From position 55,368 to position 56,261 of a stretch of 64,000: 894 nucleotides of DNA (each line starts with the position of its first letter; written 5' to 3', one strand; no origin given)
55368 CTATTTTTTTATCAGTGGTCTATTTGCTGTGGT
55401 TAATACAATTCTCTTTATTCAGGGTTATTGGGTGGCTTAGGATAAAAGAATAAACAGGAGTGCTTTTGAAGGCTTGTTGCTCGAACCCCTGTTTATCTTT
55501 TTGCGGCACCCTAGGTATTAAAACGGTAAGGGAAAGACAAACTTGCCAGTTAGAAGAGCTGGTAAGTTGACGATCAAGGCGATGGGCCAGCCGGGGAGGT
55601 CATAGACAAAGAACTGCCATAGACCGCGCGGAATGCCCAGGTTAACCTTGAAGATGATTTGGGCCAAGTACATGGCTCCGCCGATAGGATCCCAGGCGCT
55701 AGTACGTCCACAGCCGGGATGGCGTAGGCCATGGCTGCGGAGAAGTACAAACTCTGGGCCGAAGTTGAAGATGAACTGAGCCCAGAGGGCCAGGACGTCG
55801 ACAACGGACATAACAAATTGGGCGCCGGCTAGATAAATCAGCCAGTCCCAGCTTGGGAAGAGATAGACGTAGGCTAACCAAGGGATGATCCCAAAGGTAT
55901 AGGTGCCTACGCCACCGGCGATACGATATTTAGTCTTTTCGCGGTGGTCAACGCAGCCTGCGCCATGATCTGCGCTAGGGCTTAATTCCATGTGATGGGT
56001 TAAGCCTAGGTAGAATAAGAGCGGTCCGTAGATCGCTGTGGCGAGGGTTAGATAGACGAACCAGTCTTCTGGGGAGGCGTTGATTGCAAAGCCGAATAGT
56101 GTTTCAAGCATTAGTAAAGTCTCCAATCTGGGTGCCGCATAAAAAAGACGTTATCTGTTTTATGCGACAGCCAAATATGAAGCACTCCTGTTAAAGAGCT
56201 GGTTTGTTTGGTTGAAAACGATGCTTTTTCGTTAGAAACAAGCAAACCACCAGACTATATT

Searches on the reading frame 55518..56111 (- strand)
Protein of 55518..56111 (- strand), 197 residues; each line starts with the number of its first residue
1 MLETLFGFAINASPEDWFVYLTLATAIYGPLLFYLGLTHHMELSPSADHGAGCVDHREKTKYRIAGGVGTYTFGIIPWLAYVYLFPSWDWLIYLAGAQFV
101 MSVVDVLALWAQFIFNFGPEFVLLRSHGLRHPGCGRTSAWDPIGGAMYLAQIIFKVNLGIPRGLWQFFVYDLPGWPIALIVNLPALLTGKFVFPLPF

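Call 65: find_homologous_proteins(query=window:55521-56111:-, max_evalue=0.001)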
Query seq(197 aa) (197 aa): 6 proteins with E <= 0.001 among 99 candidates.
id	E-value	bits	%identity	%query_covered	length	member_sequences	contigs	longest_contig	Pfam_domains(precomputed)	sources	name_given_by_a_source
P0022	1.3e-103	363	100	80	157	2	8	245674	-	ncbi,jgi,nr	ncbi:MAG: hypothetical protein AUK08_01635 [Candidatus Pacebacteria bacterium CG2_30_36_39]|nr:MAG: 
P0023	1.6e-66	242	62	94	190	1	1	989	-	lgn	-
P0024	1.7e-65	239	60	94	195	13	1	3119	-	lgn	-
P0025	4.0e-63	231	57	94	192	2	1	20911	-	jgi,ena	-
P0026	8.0e-49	184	55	87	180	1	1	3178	-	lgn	-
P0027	4.1e-38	149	46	86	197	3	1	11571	-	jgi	-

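Call 66: search_protein_families(library=pfam, proteins=[window:55521-56111:-], max_evalue=0.1)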
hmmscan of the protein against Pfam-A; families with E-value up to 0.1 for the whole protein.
seq(197 aa): 1 family
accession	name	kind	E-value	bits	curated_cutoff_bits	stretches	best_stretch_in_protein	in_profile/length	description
PF11667.14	DUF3267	-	0.038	14.8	27.1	1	57-111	44-99/108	Putative zincin peptidase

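Call 67: find_encoding_contigs(protein=P0025, flank=3000, max_places=2)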
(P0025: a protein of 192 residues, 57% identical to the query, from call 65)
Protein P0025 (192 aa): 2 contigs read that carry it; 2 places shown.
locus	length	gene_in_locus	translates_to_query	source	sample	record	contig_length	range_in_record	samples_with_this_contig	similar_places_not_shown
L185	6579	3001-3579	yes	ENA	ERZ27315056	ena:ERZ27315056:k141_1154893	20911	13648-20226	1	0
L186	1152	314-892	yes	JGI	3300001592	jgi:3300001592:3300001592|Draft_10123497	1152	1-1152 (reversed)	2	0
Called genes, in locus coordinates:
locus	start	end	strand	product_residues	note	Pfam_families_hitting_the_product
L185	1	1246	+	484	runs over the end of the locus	PF00709:Adenylsucc_synt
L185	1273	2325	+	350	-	PF00478:IMPDH, PF01070:FMN_dh (weak)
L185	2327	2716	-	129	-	PF08332:CaMKII_AD, PF13474:SnoaL_3, PF14534:DUF4440, PF12680:SnoaL_2 (weak)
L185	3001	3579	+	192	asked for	-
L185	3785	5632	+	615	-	-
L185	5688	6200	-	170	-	-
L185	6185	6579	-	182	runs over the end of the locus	PF04542:Sigma70_r2, PF08281:Sigma70_r4_2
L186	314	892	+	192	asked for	-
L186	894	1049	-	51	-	-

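Call 68: find_encoding_contigs(protein=P0027, flank=3000, max_places=2)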
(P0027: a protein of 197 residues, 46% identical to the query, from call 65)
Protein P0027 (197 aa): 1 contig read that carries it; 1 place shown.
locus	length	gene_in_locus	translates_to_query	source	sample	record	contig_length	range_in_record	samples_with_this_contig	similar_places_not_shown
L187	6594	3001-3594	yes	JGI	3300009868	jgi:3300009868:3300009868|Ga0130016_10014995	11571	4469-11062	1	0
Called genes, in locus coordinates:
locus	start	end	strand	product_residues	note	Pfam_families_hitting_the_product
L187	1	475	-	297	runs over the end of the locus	PF13793:Pribosyltran_N, PF00156:Pribosyltran, PF14572:Pribosyl_synth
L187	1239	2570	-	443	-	PF18073:Zn_ribbon_LapB, PF03796:DnaB_C (faint), PF06745:ATPase, PF08423:Rad51 (faint), PF13481:AAA_25, PF23442:DUF7125, PF13401:AAA_22 (faint), PF13479:AAA_24 (faint)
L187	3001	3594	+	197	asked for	-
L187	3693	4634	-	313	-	-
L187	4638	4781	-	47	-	-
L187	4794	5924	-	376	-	PF00575:S1, PF23459:S1_RRP5 (faint), PF00575:S1, PF24685:OB_RRP5_4th (weak), PF00575:S1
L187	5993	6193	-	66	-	-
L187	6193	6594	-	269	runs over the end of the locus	-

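Call 69: find_encoding_contigs(protein=P0024, flank=3000, max_places=2)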
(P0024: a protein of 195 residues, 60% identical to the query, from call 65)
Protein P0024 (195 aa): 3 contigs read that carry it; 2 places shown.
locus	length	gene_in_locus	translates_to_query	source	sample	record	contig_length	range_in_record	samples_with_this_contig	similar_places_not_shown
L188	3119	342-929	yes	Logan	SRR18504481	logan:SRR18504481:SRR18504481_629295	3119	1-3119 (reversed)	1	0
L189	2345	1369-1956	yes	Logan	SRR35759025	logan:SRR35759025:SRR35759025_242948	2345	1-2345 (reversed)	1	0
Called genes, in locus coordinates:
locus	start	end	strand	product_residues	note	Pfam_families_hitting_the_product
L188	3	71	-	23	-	?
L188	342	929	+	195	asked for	-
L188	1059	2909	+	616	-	-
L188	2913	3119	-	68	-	?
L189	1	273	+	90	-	?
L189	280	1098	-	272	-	-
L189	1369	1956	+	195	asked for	-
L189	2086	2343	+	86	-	?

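Call 70: find_encoding_contigs(protein=P0026, flank=3000, max_places=2)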
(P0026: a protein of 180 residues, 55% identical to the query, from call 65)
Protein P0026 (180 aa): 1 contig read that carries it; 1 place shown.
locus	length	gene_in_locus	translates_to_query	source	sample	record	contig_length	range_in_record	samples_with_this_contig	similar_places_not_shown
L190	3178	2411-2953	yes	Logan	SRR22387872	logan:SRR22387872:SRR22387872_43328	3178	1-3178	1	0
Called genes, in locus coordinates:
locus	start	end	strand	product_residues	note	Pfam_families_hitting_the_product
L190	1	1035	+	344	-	?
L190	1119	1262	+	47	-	-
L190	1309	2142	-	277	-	-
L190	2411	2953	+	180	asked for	-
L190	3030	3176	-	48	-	?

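Call 84: search_protein_families(library=ncbifam, proteins=[window:55518-56111:-], max_evalue=0.1)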
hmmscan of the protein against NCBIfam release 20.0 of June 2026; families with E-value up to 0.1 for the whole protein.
window:55518-56111:- (197 aa): 0 families

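Call 85: search_protein_families(library=phrogs, proteins=[window:55518-56111:-], max_evalue=0.1)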
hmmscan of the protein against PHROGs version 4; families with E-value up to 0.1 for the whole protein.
window:55518-56111:- (197 aa): 0 families

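Call 94: find_related_loci(query=window:55518-56111:-, collection=viral_contigs, flank=3000)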
Query window:55518-56111:- (197 aa) in viral_contigs; peptide patterns used: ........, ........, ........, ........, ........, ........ (x = any residue, [..] = any of these).
No stretch of DNA in the collection matches any of the patterns.
